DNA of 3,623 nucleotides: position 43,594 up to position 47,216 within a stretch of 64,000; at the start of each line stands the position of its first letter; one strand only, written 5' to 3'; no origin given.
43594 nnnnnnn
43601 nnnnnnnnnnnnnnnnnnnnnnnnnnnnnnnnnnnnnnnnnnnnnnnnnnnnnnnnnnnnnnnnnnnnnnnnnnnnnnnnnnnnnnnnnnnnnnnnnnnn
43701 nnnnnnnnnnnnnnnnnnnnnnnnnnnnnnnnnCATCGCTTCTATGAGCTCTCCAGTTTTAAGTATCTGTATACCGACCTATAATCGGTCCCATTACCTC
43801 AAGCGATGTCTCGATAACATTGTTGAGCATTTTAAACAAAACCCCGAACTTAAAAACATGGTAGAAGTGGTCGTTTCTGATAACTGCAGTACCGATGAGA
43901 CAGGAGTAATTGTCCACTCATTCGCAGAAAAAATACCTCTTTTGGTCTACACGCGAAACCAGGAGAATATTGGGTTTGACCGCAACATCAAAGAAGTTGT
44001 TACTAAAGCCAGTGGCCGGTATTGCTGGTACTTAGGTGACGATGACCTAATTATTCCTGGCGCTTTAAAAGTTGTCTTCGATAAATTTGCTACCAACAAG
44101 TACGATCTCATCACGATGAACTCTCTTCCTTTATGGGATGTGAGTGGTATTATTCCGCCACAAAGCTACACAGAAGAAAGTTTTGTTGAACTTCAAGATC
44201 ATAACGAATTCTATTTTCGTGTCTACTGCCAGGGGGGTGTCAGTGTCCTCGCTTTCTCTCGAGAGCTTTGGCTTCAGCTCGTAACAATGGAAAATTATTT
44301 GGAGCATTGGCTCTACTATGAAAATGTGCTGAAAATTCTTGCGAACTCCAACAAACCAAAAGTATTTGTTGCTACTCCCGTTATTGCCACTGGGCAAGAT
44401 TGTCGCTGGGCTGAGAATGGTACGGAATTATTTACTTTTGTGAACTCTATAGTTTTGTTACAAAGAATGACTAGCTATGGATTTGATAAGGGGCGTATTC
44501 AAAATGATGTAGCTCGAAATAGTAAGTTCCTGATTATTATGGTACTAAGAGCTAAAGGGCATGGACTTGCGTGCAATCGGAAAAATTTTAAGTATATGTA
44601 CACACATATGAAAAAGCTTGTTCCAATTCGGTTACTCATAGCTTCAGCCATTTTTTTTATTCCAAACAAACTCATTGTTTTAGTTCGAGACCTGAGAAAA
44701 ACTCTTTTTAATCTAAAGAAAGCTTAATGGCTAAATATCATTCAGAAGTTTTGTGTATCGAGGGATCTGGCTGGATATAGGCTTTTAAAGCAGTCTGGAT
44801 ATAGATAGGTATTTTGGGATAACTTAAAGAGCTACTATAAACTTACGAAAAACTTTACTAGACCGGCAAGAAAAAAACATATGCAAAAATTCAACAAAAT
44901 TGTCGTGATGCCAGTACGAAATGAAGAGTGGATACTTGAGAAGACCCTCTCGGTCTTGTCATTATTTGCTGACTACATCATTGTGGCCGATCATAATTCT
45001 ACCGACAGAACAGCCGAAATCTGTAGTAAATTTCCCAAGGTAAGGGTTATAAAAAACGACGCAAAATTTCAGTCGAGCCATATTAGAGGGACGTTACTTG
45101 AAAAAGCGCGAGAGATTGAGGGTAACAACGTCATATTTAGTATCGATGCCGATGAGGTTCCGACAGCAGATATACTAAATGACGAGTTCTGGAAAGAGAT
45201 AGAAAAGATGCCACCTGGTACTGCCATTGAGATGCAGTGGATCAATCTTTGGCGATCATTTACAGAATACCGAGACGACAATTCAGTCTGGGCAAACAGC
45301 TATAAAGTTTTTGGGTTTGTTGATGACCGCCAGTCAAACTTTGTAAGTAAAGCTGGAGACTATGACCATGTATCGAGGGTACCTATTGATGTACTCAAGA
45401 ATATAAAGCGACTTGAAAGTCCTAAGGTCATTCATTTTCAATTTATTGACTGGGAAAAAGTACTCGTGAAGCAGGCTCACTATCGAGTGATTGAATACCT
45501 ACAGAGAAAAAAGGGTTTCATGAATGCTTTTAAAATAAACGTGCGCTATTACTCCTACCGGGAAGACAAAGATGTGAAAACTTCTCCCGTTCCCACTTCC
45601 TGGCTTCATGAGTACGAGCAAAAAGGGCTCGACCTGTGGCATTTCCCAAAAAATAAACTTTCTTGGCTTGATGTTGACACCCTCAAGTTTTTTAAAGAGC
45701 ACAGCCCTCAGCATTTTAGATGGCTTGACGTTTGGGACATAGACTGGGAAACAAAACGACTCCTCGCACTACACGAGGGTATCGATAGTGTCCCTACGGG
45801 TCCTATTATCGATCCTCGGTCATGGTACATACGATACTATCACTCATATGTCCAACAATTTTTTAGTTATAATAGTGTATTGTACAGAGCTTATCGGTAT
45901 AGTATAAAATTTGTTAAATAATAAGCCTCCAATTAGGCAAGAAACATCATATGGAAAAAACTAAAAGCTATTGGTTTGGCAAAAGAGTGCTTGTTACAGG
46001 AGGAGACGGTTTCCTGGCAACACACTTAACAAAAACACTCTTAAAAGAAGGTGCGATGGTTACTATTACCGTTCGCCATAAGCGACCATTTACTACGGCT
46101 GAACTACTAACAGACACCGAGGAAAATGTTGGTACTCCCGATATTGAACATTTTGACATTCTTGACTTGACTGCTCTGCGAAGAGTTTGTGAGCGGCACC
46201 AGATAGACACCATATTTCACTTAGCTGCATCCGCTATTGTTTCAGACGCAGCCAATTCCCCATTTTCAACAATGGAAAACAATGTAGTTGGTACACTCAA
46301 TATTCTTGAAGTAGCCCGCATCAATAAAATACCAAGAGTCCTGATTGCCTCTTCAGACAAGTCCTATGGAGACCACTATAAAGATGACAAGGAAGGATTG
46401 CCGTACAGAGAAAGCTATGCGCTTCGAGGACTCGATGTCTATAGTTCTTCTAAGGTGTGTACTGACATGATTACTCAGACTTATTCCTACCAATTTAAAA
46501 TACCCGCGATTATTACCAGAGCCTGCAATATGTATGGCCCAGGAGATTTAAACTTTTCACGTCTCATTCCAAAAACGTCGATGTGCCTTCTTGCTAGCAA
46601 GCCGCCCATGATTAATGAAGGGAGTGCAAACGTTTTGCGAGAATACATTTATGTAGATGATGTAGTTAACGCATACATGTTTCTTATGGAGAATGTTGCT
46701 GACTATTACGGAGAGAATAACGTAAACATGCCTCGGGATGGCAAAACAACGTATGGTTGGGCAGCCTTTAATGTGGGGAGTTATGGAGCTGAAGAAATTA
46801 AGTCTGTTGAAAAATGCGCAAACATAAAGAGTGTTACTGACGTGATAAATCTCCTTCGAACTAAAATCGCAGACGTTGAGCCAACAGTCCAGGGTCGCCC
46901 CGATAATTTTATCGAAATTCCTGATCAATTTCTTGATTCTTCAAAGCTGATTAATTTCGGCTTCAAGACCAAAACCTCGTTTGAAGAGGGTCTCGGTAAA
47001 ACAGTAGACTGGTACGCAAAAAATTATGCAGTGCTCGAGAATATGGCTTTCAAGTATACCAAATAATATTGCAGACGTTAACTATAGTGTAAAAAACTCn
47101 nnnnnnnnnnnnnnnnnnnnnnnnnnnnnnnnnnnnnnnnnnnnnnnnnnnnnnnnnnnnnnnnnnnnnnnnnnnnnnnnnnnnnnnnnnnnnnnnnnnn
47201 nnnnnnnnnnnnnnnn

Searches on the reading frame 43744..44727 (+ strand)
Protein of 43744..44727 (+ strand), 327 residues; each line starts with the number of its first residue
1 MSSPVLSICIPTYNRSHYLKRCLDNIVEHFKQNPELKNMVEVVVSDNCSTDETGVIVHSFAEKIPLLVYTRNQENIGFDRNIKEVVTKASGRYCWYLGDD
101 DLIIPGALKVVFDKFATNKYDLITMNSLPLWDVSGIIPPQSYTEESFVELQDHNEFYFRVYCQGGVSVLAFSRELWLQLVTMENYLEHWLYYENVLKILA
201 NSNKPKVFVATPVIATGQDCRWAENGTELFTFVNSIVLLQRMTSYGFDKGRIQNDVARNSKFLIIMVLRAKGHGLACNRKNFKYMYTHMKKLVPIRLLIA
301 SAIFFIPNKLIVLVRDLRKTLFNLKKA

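Call 81: search_protein_families(library=pfam, proteins=[window:43744-44727:+], max_evalue=0.00001)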
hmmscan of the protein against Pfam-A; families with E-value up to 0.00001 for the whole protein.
window:43744-44727:+ (327 aa): 2 families
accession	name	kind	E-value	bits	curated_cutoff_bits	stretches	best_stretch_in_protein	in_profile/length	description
PF00535.33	Glycos_transf_2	-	2.3e-22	80.1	23.3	1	7-126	1-114/168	Glycosyl transferase family 2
PF13641.12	Glyco_tranf_2_3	-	1.7e-07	31.9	27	1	6-179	3-174/230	Glycosyltransferase like family 2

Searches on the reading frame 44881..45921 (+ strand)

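Call 81: search_protein_families(library=pfam, proteins=[window:44881-45921:+], max_evalue=0.00001)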
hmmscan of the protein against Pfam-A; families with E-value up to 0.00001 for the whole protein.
window:44881-45921:+ (346 aa): 2 families
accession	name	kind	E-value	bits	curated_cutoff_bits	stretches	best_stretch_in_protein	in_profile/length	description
PF13704.12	Glyco_tranf_2_4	-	2.4e-10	41.2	27.5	1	13-92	1-82/98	Glycosyl transferase family 2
PF00535.33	Glycos_transf_2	-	1.8e-09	38.2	23.3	1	8-99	2-95/168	Glycosyl transferase family 2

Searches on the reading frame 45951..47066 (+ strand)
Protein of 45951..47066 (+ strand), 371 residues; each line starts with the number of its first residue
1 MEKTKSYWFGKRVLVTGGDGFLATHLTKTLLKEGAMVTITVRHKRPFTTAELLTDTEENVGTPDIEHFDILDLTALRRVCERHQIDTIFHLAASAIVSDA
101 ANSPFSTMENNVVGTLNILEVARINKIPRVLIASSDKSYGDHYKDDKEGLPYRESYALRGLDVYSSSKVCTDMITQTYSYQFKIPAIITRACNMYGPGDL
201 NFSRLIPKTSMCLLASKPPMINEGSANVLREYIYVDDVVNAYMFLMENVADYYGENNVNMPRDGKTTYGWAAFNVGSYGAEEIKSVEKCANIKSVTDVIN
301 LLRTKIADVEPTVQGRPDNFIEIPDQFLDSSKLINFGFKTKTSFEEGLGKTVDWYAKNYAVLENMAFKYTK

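Call 81: search_protein_families(library=pfam, proteins=[window:45951-47066:+], max_evalue=0.00001)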
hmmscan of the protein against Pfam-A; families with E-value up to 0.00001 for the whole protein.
window:45951-47066:+ (371 aa): 6 families
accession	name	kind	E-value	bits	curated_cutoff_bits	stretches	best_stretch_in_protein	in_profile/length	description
PF01370.27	Epimerase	-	1.5e-47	162.5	20.9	1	13-251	1-230/240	NAD dependent epimerase/dehydratase family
PF16363.11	GDP_Man_Dehyd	-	7.1e-44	151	27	1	14-349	1-330/332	GDP-mannose 4,6 dehydratase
PF01073.25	3Beta_HSD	-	6.1e-18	65.3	22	1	14-249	1-232/280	3-beta hydroxysteroid dehydrogenase/isomerase family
PF02719.21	Polysacc_synt_2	-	2.5e-15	56.9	20.2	1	13-138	1-131/293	Polysaccharide biosynthesis protein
PF07993.18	NAD_binding_4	-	7.8e-11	42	20.1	1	15-206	1-223/258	Male sterility protein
PF04321.23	RmlD_sub_bind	-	6.7e-10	39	27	1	12-205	2-162/287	RmlD substrate binding domain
